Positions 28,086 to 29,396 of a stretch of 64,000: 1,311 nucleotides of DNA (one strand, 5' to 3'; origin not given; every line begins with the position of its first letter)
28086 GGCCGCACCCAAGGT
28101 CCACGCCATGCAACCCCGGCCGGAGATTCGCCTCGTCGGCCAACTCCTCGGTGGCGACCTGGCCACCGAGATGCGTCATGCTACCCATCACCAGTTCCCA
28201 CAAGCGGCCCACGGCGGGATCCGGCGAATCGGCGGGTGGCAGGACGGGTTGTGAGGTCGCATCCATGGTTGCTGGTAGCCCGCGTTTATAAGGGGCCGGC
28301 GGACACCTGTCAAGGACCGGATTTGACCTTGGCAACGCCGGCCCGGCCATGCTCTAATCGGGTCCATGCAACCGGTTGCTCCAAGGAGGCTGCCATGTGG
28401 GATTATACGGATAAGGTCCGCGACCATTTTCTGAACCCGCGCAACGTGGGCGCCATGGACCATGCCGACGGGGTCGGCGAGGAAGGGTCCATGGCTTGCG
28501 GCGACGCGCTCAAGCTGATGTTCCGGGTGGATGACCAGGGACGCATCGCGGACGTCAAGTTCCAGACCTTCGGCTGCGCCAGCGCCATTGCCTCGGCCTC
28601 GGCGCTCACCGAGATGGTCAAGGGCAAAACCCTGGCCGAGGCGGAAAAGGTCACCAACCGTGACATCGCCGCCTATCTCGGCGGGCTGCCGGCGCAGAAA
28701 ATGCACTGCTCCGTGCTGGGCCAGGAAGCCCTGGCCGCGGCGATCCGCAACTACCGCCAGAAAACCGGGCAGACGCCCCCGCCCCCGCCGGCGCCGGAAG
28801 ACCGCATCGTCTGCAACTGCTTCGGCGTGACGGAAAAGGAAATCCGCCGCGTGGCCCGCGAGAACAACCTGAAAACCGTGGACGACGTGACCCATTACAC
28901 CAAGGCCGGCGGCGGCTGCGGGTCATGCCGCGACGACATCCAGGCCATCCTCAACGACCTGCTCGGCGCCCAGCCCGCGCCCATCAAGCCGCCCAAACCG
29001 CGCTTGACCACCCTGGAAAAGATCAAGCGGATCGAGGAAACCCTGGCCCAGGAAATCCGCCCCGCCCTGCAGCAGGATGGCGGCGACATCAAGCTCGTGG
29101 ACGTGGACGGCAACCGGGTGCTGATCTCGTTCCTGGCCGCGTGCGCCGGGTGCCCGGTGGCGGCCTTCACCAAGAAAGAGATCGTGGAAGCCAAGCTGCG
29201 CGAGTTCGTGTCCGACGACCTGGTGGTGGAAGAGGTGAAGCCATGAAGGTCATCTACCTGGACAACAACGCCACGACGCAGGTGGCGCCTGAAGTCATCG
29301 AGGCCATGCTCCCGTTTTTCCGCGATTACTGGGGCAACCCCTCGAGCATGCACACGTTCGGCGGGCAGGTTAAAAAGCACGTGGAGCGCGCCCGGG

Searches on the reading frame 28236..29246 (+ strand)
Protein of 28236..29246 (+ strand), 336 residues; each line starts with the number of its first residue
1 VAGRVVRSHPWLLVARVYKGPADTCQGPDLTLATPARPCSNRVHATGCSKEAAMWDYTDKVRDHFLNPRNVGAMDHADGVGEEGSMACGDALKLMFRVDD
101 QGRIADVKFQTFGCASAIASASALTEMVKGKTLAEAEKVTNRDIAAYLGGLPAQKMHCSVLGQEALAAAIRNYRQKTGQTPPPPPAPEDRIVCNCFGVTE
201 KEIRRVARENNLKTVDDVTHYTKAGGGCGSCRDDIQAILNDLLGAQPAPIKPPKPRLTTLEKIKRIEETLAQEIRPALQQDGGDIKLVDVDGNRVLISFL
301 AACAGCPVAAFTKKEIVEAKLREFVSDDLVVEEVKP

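Call 55: search_protein_families(library=pfam, proteins=[window:28236-29246:+], max_evalue=0.0001)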
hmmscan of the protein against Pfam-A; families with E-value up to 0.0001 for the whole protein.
window:28236-29246:+ (336 aa): 3 families
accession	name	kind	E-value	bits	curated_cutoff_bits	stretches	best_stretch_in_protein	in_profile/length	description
PF01592.21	NifU_N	-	6.1e-51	172.3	22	1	57-178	2-125/127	NifU-like N terminal domain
PF01106.22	NifU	-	1.3e-21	76.9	27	1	266-331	1-66/67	NifU-like domain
PF04324.20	Fer2_BFD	-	2e-20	73.3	26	1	191-240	1-49/50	BFD-like [2Fe-2S] binding domain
